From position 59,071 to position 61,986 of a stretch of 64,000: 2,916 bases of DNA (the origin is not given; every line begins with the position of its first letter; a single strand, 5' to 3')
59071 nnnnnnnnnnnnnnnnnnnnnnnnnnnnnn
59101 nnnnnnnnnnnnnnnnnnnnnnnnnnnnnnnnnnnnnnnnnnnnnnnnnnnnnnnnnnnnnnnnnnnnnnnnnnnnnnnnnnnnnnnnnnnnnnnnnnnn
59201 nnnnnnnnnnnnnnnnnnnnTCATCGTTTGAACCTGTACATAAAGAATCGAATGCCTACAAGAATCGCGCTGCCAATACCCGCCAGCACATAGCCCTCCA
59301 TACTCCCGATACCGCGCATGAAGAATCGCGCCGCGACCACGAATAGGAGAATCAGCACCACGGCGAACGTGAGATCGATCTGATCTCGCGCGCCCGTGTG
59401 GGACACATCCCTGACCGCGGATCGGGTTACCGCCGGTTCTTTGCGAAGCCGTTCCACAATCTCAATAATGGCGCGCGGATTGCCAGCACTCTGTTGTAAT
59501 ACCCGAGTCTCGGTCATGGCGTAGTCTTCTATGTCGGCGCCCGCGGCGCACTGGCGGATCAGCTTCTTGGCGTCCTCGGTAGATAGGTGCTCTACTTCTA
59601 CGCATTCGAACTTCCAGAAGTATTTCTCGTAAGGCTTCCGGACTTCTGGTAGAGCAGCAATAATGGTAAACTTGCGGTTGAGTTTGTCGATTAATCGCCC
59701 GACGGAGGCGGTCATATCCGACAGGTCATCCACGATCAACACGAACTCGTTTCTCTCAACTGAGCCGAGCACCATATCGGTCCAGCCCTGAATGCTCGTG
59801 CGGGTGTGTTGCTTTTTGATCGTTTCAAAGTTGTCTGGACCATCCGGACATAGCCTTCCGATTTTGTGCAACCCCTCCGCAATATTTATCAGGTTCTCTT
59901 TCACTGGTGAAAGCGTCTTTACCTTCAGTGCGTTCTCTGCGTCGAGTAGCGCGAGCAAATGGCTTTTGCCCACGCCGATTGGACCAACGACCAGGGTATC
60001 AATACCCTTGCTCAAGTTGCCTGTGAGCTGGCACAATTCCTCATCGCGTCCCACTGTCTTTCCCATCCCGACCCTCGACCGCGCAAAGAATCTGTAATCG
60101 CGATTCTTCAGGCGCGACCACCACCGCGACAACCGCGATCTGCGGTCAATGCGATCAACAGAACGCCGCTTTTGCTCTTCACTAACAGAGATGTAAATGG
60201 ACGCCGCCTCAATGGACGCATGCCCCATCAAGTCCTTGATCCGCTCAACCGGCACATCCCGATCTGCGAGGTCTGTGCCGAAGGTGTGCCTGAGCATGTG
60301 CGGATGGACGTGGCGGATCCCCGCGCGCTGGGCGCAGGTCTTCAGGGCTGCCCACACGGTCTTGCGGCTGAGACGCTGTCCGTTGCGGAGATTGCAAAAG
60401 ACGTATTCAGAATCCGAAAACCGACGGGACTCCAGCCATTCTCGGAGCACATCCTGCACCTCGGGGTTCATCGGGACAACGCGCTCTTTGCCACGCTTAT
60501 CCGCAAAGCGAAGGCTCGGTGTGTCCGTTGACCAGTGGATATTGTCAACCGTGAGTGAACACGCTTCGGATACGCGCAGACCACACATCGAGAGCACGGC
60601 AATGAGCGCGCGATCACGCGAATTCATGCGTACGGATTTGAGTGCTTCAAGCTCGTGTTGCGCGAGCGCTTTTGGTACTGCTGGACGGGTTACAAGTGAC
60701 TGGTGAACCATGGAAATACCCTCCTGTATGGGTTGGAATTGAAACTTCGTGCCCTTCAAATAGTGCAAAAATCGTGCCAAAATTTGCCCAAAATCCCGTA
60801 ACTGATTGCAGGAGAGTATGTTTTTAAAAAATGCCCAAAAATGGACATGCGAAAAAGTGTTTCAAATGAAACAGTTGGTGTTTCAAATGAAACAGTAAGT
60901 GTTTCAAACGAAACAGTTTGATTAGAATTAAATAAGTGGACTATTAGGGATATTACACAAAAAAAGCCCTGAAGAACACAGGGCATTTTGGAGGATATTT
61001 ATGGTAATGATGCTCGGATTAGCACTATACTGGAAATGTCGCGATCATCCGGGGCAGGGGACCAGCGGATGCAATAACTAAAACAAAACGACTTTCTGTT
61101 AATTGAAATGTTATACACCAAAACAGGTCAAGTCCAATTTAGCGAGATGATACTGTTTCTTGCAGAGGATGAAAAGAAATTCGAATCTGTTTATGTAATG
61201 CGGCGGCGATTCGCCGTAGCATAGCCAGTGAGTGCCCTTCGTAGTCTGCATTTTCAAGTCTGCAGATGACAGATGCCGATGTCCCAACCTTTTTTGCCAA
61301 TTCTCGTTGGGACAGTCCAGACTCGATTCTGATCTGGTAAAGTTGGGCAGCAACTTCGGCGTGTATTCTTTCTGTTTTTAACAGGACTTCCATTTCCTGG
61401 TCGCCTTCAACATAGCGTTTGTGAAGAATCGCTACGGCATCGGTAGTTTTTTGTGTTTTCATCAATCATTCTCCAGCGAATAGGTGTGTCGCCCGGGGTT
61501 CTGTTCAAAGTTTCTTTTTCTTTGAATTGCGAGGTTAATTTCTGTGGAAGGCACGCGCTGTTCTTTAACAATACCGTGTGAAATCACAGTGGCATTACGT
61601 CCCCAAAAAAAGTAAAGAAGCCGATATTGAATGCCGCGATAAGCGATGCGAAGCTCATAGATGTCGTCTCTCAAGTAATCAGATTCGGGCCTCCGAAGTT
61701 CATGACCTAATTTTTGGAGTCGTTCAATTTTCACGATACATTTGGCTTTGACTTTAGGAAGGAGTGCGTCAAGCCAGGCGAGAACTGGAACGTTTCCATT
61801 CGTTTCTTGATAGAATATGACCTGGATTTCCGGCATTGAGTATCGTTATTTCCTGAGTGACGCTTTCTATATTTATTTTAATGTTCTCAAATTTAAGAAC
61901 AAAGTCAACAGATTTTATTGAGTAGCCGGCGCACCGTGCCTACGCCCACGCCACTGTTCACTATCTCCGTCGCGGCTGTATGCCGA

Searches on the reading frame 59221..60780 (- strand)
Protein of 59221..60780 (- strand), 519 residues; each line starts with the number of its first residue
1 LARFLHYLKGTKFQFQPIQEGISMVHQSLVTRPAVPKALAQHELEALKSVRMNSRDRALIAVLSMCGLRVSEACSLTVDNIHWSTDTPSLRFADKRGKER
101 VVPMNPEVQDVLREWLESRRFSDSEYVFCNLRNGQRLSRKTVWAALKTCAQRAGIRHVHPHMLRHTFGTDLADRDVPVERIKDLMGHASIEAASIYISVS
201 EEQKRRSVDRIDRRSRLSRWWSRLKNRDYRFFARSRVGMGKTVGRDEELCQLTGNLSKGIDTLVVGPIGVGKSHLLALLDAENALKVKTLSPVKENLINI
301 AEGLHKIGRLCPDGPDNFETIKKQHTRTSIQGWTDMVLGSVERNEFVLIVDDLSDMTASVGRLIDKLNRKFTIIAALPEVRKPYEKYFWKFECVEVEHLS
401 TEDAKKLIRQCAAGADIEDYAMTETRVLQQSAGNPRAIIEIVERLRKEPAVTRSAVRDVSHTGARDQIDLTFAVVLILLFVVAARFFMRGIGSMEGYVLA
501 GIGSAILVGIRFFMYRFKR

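Call 4: search_protein_families(library=pfam, proteins=[window:59221-60780:-], max_evalue=0.01)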
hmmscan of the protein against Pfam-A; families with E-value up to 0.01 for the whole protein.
window:59221-60780:- (519 aa): 5 families
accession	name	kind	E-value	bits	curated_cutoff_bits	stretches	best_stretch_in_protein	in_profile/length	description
PF00589.27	Phage_integrase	-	2.8e-39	135.1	27.1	1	43-201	7-170/172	Phage integrase family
PF13191.12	AAA_16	-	0.00016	22.6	32.6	1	243-313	3-85/167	AAA ATPase domain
PF05729.18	NACHT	-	0.0077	16.5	26.7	0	346-411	83-163/167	NACHT domain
PF13887.11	MYRF_ICA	-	0.0078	15.8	24.1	0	247-264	17-34/36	Myelin regulatory factor ICA domain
PF03193.22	RsgA_GTPase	-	0.0087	16.3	30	0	246-291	94-138/174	RsgA GTPase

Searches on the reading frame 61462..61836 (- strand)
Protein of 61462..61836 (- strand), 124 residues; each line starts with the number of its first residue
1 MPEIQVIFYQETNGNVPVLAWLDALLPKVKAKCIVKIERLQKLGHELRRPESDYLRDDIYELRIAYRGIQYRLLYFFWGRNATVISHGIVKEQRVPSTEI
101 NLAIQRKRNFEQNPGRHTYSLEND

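Call 62: search_protein_families(library=pfam, proteins=[window:61462-61836:-], max_evalue=0.001)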
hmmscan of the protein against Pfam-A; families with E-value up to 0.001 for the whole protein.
window:61462-61836:- (124 aa): 1 family
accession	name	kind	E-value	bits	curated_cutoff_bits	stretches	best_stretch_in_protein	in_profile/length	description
PF05973.20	Gp49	-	3.4e-18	65.9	23.9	1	20-107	1-89/90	Phage derived protein Gp49-like (DUF891)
